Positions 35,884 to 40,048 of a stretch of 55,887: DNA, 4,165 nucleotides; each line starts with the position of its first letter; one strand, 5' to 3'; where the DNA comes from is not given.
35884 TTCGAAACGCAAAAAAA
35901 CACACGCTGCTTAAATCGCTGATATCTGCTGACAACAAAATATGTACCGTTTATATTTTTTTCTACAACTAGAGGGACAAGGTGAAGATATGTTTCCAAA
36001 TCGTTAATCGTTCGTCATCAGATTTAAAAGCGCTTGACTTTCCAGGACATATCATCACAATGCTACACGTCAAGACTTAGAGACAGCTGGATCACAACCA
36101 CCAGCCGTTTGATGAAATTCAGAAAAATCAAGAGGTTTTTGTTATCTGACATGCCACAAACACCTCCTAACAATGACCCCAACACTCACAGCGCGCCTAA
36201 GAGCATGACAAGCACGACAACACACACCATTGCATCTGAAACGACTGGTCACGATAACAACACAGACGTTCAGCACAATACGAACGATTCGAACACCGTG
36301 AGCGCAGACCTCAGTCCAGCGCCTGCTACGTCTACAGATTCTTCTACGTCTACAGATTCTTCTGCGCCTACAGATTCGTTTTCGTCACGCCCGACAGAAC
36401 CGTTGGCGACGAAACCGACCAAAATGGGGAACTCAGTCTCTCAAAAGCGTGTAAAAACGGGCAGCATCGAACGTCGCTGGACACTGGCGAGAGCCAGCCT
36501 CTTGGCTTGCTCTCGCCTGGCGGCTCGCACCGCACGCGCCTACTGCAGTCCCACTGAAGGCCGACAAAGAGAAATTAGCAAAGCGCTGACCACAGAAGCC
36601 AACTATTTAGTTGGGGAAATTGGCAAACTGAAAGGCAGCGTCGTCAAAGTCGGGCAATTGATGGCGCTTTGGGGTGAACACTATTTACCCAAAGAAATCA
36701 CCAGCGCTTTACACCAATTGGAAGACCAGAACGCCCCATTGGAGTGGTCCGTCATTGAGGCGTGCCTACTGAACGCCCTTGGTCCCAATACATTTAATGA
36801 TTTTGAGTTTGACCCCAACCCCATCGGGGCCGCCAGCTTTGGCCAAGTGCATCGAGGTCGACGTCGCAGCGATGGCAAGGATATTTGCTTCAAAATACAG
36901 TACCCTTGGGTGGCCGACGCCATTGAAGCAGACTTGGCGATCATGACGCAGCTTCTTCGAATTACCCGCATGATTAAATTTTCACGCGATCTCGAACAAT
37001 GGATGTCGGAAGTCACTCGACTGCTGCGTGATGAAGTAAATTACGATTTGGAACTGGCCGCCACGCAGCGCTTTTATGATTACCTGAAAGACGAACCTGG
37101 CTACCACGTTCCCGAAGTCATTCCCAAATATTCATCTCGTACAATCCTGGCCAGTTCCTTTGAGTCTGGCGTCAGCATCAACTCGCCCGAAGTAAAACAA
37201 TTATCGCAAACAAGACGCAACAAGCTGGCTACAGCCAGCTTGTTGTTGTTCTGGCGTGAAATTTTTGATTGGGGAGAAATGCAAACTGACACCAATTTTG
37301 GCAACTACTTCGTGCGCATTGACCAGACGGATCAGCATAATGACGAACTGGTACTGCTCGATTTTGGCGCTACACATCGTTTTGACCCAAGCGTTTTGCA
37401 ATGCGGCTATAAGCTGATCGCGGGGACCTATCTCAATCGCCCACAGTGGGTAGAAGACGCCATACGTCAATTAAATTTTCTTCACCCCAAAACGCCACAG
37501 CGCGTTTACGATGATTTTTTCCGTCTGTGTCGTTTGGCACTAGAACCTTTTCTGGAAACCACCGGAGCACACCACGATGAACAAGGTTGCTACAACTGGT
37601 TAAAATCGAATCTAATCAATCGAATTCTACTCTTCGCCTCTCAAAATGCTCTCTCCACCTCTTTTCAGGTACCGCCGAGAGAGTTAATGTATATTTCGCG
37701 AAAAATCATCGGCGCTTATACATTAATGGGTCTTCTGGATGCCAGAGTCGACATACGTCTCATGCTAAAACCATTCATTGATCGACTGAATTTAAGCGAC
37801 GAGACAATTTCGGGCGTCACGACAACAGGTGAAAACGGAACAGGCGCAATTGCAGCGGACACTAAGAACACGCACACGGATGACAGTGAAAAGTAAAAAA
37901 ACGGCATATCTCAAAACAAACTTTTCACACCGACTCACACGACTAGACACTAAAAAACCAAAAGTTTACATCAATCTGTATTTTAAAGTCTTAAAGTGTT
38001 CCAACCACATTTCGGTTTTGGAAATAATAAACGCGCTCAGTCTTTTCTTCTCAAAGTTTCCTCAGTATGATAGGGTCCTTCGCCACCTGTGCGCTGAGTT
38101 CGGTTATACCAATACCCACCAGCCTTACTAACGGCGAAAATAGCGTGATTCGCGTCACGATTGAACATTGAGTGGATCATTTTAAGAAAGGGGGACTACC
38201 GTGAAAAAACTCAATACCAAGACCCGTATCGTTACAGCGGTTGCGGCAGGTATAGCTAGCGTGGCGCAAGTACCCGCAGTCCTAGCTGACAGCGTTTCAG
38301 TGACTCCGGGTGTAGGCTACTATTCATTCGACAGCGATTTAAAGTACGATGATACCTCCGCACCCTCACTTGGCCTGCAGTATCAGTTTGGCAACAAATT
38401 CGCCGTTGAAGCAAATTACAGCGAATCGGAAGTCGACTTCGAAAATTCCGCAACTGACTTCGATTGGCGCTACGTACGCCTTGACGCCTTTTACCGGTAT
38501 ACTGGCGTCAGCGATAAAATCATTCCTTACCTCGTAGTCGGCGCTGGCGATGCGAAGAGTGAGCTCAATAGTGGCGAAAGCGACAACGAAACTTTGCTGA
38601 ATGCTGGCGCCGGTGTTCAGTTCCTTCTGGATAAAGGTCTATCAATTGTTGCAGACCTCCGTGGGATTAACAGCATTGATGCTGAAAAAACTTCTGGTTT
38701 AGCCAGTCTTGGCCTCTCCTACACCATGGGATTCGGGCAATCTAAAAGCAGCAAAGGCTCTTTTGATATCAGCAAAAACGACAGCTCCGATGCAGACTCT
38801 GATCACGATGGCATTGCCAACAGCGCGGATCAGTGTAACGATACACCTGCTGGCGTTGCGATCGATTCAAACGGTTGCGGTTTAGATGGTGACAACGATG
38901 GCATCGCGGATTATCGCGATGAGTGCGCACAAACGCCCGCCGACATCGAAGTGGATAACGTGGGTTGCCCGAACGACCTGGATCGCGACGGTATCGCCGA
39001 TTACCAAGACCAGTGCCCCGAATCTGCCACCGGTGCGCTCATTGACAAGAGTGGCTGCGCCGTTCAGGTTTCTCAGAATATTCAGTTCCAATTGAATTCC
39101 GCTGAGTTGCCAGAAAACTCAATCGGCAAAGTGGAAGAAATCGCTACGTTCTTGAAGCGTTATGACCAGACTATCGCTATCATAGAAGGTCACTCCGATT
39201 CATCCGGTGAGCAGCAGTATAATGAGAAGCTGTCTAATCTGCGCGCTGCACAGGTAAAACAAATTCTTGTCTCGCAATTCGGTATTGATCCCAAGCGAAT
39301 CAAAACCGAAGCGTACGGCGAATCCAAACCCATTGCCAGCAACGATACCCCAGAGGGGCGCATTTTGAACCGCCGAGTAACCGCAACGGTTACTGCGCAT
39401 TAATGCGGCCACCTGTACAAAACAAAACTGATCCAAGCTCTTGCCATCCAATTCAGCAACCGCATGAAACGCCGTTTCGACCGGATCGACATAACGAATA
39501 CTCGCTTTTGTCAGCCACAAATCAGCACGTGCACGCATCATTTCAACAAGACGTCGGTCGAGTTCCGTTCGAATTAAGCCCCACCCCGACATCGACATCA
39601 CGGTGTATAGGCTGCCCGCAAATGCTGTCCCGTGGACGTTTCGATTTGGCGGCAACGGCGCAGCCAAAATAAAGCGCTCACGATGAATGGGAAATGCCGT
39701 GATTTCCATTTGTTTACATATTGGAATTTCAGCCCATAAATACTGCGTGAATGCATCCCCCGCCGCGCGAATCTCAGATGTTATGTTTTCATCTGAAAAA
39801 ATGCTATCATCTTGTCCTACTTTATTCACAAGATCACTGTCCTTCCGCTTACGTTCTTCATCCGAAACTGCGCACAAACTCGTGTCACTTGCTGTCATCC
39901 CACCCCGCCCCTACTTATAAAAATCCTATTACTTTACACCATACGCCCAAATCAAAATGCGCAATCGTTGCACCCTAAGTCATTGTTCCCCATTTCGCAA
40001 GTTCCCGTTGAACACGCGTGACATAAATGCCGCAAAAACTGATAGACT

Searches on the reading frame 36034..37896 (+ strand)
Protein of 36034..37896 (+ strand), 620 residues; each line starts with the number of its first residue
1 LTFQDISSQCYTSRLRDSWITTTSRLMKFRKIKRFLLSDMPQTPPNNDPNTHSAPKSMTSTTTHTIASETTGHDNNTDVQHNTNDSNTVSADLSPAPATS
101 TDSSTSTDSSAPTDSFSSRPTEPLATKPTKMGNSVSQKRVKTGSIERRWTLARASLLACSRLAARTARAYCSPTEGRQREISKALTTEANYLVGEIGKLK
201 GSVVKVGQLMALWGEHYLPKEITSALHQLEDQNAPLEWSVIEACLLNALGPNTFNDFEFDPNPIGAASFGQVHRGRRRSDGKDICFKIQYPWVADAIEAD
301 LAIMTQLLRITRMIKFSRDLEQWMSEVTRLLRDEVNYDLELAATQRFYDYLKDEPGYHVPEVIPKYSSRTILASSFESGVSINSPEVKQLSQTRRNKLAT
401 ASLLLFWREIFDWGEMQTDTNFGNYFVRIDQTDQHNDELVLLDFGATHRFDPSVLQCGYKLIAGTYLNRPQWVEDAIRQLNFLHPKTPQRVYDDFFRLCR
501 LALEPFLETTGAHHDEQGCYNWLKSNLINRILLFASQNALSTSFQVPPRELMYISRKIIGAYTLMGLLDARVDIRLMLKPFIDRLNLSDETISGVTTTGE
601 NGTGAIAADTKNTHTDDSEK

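Call 12: search_protein_families(library=pfam, proteins=[window:36034-37896:+], max_evalue=0.001)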
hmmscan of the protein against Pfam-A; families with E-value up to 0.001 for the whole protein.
window:36034-37896:+ (620 aa): 1 family
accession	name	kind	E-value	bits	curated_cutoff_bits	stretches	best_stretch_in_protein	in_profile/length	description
PF03109.22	ABC1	-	5.8e-44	150.5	22.9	1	229-454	2-221/244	ABC1 atypical kinase-like domain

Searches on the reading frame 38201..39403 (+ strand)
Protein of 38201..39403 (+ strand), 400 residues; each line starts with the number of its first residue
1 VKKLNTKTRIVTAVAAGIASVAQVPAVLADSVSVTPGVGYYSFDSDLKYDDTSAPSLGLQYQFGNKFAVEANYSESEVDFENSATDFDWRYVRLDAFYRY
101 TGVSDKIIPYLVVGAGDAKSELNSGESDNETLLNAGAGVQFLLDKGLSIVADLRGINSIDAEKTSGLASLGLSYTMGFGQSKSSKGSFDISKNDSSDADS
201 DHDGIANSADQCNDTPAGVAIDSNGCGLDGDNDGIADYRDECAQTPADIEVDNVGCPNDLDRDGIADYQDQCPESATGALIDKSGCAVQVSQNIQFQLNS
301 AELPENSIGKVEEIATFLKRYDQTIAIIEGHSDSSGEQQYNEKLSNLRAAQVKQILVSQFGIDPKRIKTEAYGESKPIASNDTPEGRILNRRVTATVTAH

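Call 14: search_protein_families(library=pfam, proteins=[window:38201-39403:+], max_evalue=0.001)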
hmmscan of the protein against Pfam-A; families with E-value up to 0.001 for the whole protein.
window:38201-39403:+ (400 aa): 4 families
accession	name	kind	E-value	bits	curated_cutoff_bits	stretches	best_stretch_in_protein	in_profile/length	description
PF00691.25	OmpA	-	3.7e-22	79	27.2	1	296-391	2-98/98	OmpA family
PF13505.12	OMP_b-brl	-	3.1e-13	50.7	28.7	1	12-174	2-173/175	Outer membrane protein beta-barrel domain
PF02412.23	TSP_3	-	1.4e-08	34.7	25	1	252-276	6-32/36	Thrombospondin type 3 repeat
PF05736.17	OprF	-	5.1e-06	26.8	23.5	1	41-177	39-181/184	OprF membrane domain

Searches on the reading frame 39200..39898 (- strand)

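Call 61: search_protein_families(library=pfam, proteins=[window:39200-39898:-], max_evalue=0.001)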
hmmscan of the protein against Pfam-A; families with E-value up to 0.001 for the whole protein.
window:39200-39898:- (232 aa): 1 family
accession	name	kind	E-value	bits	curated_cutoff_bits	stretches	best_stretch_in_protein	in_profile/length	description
PF09500.16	YiiD_C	-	9.2e-22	78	27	1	50-157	4-107/144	Putative thioesterase (yiiD_Cterm)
